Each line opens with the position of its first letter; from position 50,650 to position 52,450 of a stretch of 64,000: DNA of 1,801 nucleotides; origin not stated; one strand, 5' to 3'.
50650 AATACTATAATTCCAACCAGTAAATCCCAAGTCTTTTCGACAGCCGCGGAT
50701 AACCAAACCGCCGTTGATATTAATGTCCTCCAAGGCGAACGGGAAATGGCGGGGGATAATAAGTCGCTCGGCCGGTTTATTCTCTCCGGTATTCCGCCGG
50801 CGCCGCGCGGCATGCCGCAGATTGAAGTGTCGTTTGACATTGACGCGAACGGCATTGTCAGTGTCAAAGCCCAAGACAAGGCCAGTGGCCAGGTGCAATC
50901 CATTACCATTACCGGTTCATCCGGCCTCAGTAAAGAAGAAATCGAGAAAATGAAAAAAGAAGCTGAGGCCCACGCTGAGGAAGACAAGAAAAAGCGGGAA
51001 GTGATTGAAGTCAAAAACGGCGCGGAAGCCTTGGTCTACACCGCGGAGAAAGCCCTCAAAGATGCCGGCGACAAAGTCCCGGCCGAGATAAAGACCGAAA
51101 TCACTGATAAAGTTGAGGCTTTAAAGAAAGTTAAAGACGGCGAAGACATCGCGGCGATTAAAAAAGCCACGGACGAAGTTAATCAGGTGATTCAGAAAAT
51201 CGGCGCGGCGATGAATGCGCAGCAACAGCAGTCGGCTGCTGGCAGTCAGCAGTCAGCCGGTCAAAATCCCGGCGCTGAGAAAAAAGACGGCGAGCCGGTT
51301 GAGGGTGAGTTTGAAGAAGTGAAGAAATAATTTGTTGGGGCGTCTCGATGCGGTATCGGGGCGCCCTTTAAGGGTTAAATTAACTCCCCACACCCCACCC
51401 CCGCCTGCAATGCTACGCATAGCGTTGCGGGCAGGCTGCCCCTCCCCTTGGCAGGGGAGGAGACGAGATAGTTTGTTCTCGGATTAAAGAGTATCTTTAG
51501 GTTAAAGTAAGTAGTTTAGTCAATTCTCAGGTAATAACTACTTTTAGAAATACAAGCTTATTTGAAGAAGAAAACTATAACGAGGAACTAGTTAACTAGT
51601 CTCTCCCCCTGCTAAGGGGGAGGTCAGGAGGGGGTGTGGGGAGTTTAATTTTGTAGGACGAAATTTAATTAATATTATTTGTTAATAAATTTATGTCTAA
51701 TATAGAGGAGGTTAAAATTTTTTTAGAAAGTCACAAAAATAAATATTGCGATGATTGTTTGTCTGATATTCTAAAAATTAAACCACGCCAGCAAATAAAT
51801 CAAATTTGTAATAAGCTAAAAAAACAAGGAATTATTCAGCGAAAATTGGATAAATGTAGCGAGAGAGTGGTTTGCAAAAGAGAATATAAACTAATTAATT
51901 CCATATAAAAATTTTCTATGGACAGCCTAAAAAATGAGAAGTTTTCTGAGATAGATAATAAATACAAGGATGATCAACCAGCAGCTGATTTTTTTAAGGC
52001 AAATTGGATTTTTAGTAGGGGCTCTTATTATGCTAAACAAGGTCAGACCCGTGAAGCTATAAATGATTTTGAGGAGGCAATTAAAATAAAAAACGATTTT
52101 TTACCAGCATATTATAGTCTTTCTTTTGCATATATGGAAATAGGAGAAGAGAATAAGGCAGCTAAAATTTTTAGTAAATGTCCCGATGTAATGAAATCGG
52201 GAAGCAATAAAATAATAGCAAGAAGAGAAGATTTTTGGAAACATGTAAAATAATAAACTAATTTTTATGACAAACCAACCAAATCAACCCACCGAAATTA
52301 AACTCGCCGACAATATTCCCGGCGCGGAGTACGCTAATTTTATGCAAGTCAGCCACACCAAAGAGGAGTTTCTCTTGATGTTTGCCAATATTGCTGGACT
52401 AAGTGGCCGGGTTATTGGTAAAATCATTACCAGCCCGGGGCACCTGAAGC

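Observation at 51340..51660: GC-rich element with about 27-bp terminal inverted repeats and internal hairpins, sitting next to a gene cassette that splits dnaK from dnaJ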

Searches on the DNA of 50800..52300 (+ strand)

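Call 4: search_rna_families(source=window, start=50800, end=52300, threshold=evalue, max_evalue=10, show_alignments=3)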
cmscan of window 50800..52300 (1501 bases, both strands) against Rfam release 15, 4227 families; matches with E-value up to 10: 5.
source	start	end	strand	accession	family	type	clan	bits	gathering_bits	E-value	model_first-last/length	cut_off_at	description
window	51227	51272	+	RF02684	Twister-P5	Gene; ribozyme;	CL00120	17.7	37.6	0.9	1-58/58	no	Type-P5 twister ribozyme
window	50808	50872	+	RF00745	mir-499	Gene; miRNA;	-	14.8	60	8.5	1-80/80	no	mir-499 microRNA precursor family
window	51358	51473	-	RF01085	TLS-PK4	Cis-reg;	-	14.7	80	4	1-118/118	no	Pseudoknot of tRNA-like structure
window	51606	51645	-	RF00192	BLV_package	Cis-reg;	-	14.5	70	4.4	1-55/55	no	Bovine leukaemia virus RNA packaging signal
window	51015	51110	-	RF01906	HOTAIR_3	Gene; lncRNA;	-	12.7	80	7.5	1-98/98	no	HOTAIR conserved region 3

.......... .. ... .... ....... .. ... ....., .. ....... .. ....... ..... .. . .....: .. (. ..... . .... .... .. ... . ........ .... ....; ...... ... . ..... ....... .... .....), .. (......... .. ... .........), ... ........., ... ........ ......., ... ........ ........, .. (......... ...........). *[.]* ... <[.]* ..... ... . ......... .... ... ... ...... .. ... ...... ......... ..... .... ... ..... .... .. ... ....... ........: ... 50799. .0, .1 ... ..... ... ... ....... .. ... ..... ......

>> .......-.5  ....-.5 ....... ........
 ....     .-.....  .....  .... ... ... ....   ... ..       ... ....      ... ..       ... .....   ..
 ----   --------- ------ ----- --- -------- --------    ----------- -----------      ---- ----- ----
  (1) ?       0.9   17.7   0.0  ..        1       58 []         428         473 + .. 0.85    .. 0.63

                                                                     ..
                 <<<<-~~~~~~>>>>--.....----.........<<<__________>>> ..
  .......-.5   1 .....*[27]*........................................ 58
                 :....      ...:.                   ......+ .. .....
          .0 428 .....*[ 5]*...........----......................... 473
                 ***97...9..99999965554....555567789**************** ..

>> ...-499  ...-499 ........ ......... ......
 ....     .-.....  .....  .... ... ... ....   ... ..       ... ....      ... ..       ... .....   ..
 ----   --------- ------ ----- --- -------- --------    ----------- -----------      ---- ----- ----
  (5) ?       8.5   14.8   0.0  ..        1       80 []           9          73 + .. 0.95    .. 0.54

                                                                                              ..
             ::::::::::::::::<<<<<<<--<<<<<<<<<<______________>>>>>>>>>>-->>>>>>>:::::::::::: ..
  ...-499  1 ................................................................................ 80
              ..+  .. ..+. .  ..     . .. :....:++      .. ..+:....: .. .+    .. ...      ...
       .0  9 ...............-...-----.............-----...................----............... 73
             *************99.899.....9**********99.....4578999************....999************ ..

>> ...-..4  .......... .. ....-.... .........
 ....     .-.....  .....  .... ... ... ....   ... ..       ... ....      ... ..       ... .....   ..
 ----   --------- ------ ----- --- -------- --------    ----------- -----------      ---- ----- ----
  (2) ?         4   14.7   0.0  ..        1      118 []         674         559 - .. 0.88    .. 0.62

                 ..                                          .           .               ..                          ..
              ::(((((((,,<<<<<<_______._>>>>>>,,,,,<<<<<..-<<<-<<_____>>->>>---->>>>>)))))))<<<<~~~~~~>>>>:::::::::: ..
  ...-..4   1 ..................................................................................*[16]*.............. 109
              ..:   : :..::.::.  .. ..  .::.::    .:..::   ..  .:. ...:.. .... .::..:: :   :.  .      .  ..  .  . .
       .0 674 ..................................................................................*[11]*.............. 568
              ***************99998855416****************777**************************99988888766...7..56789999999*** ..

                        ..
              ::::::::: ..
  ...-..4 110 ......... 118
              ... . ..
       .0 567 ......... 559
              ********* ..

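Call 80: search_dna_similar(query=window:51377-51654:+, collection=phages, mode=distant, max_evalue=0.01)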
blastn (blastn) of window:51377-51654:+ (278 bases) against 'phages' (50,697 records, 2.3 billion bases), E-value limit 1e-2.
No match.

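Call 81: search_dna_similar(query=window:51377-51654:+, collection=plasmids, mode=distant, max_evalue=0.01)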
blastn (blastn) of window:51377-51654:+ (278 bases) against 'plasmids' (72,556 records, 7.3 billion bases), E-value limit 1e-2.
Records with a match: 1; places in all: 1; records where one place covers at least 80% of the query: 0.
Best place of each record, by identity: 90-95% 1.
By first word of the organism name: Enterobacteriaceae 1.
By predicted mobility (MOB-suite, as given by PLSDB): non-mobilizable 1.
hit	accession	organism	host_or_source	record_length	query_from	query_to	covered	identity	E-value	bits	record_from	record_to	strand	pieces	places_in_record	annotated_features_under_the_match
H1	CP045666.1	Enterobacteriaceae bacterium Kacie_13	Bacteria culture,Stream water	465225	227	259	12%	93.9%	5e-4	52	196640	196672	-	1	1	none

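Call 82: get_annotated_region(hit=H1, flank=400)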
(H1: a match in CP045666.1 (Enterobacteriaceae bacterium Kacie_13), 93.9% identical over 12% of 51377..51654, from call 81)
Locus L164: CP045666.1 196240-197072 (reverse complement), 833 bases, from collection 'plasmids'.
description: Enterobacteriaceae bacterium Kacie_13 plasmid unnamed1, complete sequence
organism: Enterobacteriaceae bacterium Kacie_13 (NCBI taxid 2662179)
taxonomy: Bacteria; Pseudomonadota; Gammaproteobacteria; Enterobacterales; Enterobacteriaceae; ; Enterobacteriaceae bacterium Kacie 13
host: -; source: Bacteria culture,Stream water; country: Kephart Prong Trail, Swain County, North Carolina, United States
typing (MOB-suite, as given by PLSDB): non-mobilizable; replicon rep_cluster_1067
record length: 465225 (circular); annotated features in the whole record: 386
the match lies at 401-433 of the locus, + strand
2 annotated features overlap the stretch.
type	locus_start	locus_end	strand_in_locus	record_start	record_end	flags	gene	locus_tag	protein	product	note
CDS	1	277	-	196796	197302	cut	msrB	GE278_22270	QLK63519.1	peptide-methionine (R)-S-oxide reductase MsrB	-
CDS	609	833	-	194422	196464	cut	-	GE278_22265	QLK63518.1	family 31 glucosidase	-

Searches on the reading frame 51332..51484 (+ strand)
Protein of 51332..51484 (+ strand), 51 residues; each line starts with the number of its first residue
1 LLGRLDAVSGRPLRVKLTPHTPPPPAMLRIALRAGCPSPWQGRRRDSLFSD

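Call 52: find_homologous_proteins(query=window:51332-51484:+, max_evalue=10)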
Query seq(51 aa): no candidate shares three 5-residue words with the query. No homologue found.
